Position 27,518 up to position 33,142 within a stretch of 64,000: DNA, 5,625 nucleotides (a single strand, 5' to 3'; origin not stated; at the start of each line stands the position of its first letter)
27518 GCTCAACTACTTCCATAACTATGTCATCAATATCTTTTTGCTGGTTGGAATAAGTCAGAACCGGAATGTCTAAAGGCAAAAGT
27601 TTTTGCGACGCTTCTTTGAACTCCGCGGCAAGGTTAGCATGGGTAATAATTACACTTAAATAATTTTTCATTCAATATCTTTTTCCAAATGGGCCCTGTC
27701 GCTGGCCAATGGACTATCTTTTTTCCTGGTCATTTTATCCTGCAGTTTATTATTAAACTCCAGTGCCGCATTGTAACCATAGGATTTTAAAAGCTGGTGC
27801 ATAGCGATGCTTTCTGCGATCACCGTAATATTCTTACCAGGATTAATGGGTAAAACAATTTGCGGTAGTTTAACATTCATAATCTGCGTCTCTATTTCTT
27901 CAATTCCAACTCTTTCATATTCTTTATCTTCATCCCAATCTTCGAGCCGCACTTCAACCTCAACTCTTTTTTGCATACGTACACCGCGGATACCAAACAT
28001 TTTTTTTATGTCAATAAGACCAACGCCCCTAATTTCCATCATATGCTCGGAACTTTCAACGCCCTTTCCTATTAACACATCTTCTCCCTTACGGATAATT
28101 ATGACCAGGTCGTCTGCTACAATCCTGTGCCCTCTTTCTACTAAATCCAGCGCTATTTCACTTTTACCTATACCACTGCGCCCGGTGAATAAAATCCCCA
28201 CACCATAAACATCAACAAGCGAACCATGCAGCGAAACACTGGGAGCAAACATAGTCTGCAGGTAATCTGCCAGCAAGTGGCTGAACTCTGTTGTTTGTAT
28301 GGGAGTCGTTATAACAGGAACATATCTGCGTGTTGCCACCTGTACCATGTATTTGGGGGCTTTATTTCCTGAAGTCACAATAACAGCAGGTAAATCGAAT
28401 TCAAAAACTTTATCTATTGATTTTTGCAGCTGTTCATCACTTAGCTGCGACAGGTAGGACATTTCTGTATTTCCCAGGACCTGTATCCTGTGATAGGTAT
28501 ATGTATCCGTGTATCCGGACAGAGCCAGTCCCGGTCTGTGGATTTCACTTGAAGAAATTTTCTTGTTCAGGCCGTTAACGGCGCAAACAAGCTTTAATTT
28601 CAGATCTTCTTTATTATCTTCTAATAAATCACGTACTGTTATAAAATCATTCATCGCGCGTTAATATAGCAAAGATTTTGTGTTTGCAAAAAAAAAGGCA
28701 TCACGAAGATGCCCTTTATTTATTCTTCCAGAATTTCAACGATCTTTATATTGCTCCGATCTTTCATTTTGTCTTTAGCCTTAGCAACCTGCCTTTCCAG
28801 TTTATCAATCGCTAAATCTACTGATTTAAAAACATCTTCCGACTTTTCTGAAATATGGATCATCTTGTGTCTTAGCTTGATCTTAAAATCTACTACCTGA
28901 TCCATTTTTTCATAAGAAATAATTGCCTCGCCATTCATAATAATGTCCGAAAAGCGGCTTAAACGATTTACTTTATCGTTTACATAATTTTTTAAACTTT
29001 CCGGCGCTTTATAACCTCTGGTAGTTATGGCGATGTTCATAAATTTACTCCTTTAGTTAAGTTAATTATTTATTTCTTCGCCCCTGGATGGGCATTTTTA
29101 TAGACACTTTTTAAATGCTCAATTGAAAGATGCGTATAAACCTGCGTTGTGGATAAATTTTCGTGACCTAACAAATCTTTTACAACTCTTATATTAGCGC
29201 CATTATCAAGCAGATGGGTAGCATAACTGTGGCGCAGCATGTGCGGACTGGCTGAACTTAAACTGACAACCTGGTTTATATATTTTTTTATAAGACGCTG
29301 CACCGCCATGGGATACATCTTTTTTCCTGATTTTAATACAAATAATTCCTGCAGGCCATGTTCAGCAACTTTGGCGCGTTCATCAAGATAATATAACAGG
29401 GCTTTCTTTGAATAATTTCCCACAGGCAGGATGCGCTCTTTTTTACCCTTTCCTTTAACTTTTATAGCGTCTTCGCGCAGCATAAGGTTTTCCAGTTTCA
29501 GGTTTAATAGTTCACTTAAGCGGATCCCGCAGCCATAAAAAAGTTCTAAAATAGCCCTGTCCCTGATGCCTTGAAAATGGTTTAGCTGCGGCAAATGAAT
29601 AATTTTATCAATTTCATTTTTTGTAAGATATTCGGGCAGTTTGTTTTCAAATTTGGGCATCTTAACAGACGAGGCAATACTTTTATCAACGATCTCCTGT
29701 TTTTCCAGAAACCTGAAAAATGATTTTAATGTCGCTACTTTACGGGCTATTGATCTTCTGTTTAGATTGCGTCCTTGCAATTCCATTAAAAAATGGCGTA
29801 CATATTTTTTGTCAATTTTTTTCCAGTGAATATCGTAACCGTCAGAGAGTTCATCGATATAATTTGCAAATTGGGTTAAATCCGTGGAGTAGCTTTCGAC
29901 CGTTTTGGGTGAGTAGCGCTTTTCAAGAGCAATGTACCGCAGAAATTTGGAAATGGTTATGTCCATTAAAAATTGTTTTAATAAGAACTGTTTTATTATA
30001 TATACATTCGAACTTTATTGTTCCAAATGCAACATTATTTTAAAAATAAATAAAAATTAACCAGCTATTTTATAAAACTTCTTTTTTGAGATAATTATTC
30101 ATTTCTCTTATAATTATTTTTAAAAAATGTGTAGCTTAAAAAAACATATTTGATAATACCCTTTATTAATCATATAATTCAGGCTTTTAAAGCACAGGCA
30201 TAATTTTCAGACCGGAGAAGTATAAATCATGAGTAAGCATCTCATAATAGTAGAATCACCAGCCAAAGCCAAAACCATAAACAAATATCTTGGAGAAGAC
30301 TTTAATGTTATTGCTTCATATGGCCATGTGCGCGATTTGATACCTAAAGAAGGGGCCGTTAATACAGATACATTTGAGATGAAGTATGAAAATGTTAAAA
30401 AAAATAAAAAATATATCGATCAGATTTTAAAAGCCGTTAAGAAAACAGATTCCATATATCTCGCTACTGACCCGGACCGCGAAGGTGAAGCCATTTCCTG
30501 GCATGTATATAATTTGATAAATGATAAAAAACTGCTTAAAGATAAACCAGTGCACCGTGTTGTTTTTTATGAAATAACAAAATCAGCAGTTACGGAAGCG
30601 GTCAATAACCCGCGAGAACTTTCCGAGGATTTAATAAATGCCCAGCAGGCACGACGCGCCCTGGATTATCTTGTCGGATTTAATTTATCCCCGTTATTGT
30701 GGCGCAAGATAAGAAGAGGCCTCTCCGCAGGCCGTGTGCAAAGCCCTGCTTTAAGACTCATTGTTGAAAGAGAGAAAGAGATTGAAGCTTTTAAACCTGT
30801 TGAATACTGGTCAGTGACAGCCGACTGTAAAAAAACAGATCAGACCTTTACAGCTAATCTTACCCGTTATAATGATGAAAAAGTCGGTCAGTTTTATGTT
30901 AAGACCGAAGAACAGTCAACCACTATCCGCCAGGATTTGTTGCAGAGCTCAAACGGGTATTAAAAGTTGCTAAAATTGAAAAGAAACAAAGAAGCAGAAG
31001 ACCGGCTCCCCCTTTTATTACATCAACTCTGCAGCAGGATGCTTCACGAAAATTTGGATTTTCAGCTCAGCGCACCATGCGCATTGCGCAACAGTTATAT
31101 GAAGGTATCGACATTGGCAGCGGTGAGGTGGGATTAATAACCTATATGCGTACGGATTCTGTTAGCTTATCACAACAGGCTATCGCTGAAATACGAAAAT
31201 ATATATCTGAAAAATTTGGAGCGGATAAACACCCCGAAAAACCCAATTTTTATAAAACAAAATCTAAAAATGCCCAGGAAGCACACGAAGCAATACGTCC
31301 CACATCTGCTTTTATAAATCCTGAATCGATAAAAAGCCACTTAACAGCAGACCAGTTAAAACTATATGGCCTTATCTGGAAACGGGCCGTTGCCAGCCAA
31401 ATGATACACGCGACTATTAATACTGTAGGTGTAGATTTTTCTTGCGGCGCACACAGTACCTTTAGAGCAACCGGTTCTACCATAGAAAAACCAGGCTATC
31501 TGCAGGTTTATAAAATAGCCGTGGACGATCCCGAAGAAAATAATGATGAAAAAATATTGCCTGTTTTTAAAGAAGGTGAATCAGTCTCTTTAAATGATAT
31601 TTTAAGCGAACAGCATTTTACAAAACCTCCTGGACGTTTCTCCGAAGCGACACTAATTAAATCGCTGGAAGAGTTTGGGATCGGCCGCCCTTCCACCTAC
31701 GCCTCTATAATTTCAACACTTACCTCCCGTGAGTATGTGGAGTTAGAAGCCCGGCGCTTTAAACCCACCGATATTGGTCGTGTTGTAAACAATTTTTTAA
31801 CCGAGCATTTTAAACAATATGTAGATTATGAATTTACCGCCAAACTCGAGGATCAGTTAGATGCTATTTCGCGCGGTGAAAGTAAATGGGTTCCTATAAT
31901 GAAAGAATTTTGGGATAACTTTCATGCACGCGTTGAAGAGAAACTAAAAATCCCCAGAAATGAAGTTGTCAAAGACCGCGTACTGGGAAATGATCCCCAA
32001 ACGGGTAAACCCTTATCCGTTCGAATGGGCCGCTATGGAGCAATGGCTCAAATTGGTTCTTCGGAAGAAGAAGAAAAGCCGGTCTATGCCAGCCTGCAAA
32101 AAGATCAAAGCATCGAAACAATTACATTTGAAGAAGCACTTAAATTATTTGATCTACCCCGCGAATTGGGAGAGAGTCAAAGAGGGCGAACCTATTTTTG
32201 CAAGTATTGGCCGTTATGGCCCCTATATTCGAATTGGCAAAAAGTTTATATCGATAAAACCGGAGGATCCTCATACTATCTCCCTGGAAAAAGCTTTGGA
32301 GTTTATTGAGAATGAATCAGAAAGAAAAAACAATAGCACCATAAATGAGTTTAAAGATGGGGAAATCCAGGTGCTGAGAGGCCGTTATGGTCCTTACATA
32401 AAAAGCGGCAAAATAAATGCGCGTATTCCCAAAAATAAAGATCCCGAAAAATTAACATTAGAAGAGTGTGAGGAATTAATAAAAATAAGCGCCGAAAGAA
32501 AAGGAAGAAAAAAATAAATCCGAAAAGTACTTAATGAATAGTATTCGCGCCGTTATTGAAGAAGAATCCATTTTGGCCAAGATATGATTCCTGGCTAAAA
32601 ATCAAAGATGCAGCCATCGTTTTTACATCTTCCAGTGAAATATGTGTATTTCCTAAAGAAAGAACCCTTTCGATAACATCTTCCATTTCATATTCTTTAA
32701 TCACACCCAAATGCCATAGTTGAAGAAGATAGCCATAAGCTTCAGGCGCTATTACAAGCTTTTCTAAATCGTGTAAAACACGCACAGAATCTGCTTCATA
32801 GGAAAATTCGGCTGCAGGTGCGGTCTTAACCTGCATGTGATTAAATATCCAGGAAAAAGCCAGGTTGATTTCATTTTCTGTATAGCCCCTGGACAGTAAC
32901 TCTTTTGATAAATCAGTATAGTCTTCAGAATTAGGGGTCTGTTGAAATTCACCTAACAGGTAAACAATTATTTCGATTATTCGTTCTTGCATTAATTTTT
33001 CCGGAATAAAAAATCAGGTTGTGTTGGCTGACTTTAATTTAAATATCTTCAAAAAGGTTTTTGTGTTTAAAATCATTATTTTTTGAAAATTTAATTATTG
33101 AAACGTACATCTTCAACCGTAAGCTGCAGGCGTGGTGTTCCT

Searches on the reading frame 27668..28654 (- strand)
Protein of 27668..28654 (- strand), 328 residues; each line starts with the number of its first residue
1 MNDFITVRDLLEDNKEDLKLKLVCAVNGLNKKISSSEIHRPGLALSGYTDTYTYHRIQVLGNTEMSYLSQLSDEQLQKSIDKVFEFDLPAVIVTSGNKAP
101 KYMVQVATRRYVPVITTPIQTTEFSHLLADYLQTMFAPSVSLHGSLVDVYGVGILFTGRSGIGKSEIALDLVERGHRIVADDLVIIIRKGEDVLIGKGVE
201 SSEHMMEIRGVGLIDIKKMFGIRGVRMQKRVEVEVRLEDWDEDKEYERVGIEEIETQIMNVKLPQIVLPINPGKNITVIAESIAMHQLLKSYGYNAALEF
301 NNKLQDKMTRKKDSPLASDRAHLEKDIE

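Call 10: search_protein_families(library=pfam, proteins=[window:27668-28654:-], max_evalue=0.01)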
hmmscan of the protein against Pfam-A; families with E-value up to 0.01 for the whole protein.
window:27668-28654:- (328 aa): 2 families
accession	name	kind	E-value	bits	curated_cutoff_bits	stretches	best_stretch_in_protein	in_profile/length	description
PF07475.17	Hpr_kinase_C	-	2.5e-61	206.6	33.3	1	136-303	3-170/171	HPr Serine kinase C-terminal domain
PF02603.21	Hpr_kinase_N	-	3.2e-37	127.8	24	1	5-132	1-125/125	HPr Serine kinase N terminus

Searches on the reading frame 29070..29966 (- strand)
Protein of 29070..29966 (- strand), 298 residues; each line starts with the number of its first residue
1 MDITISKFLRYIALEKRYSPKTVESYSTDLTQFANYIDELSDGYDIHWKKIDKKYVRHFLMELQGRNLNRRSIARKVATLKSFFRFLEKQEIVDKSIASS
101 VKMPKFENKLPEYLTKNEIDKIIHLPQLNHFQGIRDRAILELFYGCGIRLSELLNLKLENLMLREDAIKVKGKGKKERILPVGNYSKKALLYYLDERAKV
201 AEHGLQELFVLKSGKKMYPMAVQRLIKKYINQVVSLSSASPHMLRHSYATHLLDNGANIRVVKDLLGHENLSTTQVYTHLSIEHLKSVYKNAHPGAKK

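Call 10: search_protein_families(library=pfam, proteins=[window:29070-29966:-], max_evalue=0.01)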
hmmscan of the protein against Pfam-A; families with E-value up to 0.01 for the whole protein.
window:29070-29966:- (298 aa): 5 families
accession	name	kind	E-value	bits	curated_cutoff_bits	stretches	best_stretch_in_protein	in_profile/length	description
PF00589.27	Phage_integrase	-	8.9e-40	136.7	27.1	1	113-282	2-170/172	Phage integrase family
PF02899.23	Phage_int_SAM_1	-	1.4e-19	70.6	22.3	1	5-90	1-82/83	Phage integrase, N-terminal SAM-like domain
PF13495.12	Phage_int_SAM_4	-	6.2e-08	33.4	27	1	7-92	4-83/85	Phage integrase, N-terminal SAM-like domain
PF13102.12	Phage_int_SAM_5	-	4e-05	24.3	22.3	1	15-97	14-92/98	Phage integrase SAM-like domain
PF00956.23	NAP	-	0.00043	20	28.6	1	12-96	143-226/266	Nucleosome assembly protein (NAP)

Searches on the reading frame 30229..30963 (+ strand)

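Call 10: search_protein_families(library=pfam, proteins=[window:30229-30963:+], max_evalue=0.01)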
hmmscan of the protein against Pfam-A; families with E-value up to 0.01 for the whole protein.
window:30229-30963:+ (244 aa): 3 families
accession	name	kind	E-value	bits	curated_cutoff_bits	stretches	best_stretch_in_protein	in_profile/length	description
PF01131.25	Topoisom_bac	-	2.6e-30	106.2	35.1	1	131-237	2-103/411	DNA topoisomerase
PF01751.28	Toprim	-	5.6e-23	81.4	23.1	1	5-116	2-96/96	Toprim domain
PF13662.12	Toprim_4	-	0.0032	18.1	25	1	5-95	3-72/85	Toprim domain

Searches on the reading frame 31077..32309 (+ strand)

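Call 10: search_protein_families(library=pfam, proteins=[window:31077-32309:+], max_evalue=0.01)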
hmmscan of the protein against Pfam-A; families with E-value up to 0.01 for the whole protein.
window:31077-32309:+ (410 aa): 2 families
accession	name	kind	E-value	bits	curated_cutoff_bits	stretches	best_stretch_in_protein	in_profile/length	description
PF01131.25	Topoisom_bac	-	6.4e-79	266.3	35.1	1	1-275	147-410/411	DNA topoisomerase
PF13368.11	Toprim_C_rpt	-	2.9e-13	49.9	22.3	1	306-367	1-55/57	Topoisomerase C-terminal repeat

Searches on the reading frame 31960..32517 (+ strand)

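Call 10: search_protein_families(library=pfam, proteins=[window:31960-32517:+], max_evalue=0.01)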
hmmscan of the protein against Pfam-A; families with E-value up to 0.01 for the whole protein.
window:31960-32517:+ (185 aa): 1 family
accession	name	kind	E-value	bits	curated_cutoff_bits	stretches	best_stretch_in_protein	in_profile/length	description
PF13368.11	Toprim_C_rpt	-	1.4e-35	121.4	22.3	2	133-184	5-56/57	Topoisomerase C-terminal repeat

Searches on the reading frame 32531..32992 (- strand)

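Call 10: search_protein_families(library=pfam, proteins=[window:32531-32992:-], max_evalue=0.01)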
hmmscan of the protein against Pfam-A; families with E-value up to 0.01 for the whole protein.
window:32531-32992:- (153 aa): 1 family
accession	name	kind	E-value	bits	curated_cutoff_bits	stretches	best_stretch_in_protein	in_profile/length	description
PF04361.18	DUF494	-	3.8e-24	85.7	22.6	1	5-138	1-138/153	Protein of unknown function (DUF494)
